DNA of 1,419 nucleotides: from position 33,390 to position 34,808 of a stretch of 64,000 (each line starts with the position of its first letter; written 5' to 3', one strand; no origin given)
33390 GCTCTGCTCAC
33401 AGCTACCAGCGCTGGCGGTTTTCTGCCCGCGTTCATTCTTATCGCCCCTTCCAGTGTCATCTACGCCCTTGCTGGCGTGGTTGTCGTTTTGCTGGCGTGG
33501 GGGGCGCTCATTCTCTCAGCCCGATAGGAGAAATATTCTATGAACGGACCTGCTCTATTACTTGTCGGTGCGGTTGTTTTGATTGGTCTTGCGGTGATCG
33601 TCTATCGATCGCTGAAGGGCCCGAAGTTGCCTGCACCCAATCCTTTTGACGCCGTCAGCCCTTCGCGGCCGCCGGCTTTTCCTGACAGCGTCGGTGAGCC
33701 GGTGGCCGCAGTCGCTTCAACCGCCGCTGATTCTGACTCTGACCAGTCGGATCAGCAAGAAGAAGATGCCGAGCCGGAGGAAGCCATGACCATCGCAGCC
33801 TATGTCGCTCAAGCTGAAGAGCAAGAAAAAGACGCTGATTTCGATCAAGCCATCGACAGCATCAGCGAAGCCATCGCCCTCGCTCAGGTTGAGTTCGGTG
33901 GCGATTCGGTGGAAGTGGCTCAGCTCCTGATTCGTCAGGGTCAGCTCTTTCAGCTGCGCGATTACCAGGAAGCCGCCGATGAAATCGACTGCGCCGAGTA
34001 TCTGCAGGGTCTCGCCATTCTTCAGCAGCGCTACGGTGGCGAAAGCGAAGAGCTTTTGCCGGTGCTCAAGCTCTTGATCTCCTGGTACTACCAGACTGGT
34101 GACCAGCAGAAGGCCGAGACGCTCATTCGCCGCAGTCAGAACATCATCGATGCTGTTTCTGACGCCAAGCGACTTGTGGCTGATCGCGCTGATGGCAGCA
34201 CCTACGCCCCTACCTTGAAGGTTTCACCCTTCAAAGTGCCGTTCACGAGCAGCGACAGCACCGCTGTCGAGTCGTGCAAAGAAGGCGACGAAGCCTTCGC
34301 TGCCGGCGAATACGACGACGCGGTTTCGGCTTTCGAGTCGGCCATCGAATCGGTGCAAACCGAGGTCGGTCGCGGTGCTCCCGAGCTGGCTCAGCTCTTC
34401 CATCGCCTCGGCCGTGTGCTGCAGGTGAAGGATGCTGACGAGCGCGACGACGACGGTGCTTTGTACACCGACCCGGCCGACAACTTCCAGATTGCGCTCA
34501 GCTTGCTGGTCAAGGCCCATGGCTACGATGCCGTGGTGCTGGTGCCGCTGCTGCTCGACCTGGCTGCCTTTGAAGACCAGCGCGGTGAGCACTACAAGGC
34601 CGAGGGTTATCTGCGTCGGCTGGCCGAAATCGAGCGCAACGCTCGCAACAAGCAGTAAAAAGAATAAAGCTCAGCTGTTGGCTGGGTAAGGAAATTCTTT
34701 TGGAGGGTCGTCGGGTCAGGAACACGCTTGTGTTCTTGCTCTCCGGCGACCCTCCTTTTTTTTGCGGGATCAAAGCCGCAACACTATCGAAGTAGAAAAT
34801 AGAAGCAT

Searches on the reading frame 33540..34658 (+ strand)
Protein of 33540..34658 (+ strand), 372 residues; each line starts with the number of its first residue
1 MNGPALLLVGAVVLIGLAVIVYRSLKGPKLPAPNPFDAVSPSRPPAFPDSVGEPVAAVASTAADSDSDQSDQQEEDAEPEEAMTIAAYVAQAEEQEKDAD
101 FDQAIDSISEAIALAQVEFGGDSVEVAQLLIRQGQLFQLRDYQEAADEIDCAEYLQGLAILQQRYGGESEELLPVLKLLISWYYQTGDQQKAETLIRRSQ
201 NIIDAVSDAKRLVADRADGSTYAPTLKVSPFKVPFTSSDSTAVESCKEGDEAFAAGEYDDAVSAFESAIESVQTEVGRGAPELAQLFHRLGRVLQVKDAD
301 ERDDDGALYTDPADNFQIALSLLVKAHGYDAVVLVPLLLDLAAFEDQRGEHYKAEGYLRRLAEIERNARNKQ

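Call 9: search_protein_families(library=pfam, proteins=[window:33540-34658:+], max_evalue=0.01)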
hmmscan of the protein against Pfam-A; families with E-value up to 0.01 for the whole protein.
window:33540-34658:+ (372 aa): 6 families
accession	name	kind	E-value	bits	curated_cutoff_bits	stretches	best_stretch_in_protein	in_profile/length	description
PF13424.12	TPR_12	-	4.1e-15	56.2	30.1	2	98-147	16-66/77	Tetratricopeptide repeat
PF13428.12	TPR_14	-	0.00017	22.4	23.5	0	337-365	3-31/44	Tetratricopeptide repeat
PF13432.12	TPR_16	-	0.00054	20.8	32.7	1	247-293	2-47/65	Tetratricopeptide repeat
PF07719.23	TPR_2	-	0.0006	20.2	27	0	248-270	7-29/34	Tetratricopeptide repeat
PF24885.1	TPR_NPHP3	-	0.002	18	100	0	89-205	103-215/239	Nephrocystin-3 TPR domain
PF17874.7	TPR_MalT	-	0.0054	16.5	45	0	77-202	73-190/336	MalT-like TPR region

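Call 14: find_encoding_contigs(protein=window:33540-34658:+, flank=10000, max_places=10)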
Protein window:33540-34658:+ (372 aa): no gene with exactly this product is on record in the collection.
